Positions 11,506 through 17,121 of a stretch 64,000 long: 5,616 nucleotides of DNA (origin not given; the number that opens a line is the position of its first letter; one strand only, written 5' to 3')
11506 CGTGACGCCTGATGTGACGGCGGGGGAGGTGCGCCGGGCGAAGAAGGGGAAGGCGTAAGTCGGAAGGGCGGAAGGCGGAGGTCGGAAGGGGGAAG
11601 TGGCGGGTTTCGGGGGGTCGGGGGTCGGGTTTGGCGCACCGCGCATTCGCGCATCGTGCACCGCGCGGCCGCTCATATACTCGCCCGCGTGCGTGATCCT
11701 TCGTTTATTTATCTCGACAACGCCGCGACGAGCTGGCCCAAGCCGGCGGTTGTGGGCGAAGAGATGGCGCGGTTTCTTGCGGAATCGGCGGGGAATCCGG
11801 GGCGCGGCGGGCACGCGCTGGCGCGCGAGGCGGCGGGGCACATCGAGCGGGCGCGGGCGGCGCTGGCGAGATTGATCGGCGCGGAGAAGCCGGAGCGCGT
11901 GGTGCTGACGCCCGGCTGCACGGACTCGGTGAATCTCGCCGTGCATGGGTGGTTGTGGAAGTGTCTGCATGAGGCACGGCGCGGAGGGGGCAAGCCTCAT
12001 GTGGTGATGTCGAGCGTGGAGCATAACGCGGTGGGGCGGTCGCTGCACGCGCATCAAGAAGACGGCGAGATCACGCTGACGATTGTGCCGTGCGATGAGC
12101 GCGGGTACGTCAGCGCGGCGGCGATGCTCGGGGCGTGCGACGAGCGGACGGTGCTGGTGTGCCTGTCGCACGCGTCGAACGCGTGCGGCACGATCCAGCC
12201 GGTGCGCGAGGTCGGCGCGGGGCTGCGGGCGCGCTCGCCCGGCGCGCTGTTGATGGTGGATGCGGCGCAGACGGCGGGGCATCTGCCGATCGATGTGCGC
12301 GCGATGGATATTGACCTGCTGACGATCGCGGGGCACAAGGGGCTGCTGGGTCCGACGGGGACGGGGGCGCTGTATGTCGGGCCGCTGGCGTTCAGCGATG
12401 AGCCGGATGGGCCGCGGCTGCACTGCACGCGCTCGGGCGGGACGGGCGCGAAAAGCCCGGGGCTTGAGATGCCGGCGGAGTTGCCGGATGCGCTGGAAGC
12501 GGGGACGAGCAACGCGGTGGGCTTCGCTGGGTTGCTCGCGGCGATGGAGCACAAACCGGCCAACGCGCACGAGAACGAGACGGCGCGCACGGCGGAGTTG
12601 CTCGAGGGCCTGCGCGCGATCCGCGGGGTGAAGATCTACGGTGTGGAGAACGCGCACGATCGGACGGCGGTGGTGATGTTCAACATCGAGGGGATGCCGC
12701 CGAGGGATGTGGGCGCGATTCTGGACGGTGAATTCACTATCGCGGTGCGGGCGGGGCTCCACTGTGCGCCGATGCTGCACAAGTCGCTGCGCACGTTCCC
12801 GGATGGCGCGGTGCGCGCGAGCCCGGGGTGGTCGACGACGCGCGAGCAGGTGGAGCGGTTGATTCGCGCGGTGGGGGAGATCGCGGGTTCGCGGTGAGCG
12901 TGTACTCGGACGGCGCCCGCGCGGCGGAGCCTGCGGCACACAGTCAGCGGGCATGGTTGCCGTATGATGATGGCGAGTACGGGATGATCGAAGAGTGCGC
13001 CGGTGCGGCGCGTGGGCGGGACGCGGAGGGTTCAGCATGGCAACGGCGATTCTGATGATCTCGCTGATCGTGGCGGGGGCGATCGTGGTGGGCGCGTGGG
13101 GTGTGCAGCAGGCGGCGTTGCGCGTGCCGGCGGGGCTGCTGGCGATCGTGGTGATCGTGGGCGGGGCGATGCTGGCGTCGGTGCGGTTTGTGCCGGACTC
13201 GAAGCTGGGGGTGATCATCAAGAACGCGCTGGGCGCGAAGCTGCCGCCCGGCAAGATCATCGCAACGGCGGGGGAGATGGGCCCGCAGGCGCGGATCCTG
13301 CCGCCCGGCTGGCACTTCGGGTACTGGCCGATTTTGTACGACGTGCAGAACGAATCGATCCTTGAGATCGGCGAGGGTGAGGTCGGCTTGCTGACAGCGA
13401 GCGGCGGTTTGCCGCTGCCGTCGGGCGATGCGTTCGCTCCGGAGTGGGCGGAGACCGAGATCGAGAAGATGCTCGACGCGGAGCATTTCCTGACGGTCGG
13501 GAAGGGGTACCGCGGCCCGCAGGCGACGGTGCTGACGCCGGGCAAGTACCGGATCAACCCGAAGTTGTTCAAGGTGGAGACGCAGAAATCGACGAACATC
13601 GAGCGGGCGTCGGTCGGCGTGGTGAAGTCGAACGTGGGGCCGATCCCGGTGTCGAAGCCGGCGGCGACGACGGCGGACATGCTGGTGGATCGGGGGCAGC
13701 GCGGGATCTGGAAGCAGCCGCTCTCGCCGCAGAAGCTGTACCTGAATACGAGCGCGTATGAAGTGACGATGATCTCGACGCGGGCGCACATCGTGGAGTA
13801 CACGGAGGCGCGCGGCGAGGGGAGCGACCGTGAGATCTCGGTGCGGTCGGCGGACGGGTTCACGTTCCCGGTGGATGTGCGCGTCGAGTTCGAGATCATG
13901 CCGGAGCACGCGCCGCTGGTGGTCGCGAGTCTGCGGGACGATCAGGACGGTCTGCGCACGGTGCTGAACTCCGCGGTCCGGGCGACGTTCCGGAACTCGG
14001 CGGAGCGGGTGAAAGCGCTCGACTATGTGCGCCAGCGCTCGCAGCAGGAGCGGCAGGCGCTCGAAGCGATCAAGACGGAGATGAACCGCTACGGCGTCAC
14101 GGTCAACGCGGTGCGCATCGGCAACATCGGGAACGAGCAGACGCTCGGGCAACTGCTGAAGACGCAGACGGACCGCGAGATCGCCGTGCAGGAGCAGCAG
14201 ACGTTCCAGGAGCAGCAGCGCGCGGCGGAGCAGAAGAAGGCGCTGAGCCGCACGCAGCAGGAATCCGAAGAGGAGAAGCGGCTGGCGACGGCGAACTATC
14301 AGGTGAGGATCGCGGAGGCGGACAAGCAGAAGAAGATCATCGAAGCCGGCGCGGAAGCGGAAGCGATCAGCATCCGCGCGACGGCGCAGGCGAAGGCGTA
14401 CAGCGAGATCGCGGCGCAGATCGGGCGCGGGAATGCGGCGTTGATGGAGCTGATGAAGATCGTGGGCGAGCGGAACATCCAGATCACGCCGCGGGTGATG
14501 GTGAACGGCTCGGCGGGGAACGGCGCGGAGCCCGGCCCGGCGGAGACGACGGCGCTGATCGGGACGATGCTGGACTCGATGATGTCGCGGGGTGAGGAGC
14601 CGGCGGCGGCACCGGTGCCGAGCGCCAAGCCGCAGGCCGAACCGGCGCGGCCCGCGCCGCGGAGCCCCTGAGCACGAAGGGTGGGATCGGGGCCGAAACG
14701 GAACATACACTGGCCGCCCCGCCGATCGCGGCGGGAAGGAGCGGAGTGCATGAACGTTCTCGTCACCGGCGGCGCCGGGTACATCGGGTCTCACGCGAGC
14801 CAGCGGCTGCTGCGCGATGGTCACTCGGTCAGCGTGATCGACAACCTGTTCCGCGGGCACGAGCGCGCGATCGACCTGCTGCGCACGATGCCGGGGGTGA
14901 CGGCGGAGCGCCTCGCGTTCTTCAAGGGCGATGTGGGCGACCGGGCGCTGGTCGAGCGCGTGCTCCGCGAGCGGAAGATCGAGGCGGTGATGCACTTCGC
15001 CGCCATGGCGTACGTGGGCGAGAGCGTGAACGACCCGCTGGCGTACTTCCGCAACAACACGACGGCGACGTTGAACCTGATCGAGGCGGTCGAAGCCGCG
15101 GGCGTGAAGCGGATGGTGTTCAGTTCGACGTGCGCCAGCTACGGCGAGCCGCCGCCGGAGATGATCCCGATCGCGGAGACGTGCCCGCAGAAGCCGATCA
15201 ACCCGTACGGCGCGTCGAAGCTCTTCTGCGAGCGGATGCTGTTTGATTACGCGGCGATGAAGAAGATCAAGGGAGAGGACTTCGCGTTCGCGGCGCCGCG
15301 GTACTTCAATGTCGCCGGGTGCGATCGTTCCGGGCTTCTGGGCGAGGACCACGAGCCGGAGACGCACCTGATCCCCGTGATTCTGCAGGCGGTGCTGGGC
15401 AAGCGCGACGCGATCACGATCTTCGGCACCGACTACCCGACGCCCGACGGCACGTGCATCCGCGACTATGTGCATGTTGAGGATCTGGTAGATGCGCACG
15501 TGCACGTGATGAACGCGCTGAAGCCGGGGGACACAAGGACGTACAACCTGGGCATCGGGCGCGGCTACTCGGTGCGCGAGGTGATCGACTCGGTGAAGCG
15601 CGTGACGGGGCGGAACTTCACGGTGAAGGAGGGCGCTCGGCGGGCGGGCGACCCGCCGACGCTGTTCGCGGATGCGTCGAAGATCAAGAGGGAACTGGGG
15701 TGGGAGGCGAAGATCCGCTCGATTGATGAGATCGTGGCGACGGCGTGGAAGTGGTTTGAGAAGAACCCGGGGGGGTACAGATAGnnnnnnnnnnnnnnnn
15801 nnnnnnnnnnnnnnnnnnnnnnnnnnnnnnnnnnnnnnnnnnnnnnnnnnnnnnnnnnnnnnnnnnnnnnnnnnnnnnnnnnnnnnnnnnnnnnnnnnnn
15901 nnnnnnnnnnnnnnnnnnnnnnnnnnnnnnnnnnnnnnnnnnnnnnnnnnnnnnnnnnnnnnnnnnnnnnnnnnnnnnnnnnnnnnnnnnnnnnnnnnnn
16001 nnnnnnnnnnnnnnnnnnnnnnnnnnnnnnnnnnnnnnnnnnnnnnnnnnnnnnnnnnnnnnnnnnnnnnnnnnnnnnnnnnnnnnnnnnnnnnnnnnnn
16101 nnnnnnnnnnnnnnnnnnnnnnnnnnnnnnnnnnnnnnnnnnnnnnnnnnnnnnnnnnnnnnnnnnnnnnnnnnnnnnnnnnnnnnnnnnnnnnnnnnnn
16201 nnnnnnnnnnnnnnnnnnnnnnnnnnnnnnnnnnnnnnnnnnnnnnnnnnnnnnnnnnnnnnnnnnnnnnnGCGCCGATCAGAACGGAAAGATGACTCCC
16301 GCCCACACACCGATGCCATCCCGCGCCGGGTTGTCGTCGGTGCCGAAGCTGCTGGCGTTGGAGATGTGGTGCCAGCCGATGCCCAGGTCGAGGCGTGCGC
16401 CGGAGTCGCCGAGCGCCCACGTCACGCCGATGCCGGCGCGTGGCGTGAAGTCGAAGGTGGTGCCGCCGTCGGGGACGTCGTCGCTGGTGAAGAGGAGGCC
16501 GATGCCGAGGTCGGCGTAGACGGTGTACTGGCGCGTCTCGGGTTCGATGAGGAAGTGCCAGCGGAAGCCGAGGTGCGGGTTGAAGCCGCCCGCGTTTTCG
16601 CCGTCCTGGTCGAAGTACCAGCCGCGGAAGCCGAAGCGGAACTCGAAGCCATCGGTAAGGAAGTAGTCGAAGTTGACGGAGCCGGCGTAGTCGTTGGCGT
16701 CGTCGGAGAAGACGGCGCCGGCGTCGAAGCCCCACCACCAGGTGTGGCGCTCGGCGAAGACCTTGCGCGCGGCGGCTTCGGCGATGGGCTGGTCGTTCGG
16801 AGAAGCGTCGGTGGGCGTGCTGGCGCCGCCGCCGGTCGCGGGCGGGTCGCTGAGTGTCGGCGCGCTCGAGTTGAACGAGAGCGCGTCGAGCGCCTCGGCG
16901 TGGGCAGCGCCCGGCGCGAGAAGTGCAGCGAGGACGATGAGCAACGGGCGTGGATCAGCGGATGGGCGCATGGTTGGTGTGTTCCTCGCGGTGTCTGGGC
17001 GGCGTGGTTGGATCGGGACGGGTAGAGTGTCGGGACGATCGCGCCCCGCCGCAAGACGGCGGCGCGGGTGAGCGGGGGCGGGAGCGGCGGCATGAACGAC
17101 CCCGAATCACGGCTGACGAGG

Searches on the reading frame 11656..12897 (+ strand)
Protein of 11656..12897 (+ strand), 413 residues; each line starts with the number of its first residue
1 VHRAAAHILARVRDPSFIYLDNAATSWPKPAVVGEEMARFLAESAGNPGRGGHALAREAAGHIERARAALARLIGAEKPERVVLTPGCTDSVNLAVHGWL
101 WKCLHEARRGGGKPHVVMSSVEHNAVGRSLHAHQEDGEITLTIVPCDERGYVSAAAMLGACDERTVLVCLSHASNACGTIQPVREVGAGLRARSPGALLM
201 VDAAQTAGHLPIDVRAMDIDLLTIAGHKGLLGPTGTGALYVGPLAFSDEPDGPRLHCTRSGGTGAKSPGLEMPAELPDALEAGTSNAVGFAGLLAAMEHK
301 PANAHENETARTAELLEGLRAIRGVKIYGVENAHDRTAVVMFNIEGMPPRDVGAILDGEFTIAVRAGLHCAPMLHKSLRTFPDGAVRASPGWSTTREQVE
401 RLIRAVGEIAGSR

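Call 74: search_protein_families(library=pfam, proteins=[window:11656-12897:+], max_evalue=0.0001)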
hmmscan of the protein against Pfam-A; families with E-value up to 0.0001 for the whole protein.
window:11656-12897:+ (413 aa): 1 family
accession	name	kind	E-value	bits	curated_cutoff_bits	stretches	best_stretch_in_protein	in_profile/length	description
PF00266.25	Aminotran_5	-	6.8e-76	256.1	21.5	1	18-402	1-371/371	Aminotransferase class-V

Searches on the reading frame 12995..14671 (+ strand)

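Call 74: search_protein_families(library=pfam, proteins=[window:12995-14671:+], max_evalue=0.0001)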
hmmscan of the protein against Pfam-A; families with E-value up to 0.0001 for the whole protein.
window:12995-14671:+ (558 aa): 1 family
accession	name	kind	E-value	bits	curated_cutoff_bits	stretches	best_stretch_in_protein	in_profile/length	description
PF01145.31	Band_7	-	7.5e-14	52.6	23.6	1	257-408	35-169/176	SPFH domain / Band 7 family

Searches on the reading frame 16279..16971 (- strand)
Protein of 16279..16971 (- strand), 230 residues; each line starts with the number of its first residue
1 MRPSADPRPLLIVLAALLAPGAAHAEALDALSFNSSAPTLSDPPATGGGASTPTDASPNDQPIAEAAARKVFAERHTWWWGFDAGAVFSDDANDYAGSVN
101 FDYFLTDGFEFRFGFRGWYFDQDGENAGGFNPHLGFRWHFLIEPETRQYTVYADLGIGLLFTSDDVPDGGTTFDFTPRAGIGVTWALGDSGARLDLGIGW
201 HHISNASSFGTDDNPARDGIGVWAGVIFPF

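Call 74: search_protein_families(library=pfam, proteins=[window:16279-16971:-], max_evalue=0.0001)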
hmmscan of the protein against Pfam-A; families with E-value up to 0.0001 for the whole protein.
window:16279-16971:- (230 aa): 1 family
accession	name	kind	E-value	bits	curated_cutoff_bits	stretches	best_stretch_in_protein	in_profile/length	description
PF09411.16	PagL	-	3.4e-12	47.1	23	1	131-216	41-125/136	Lipid A 3-O-deacylase (PagL)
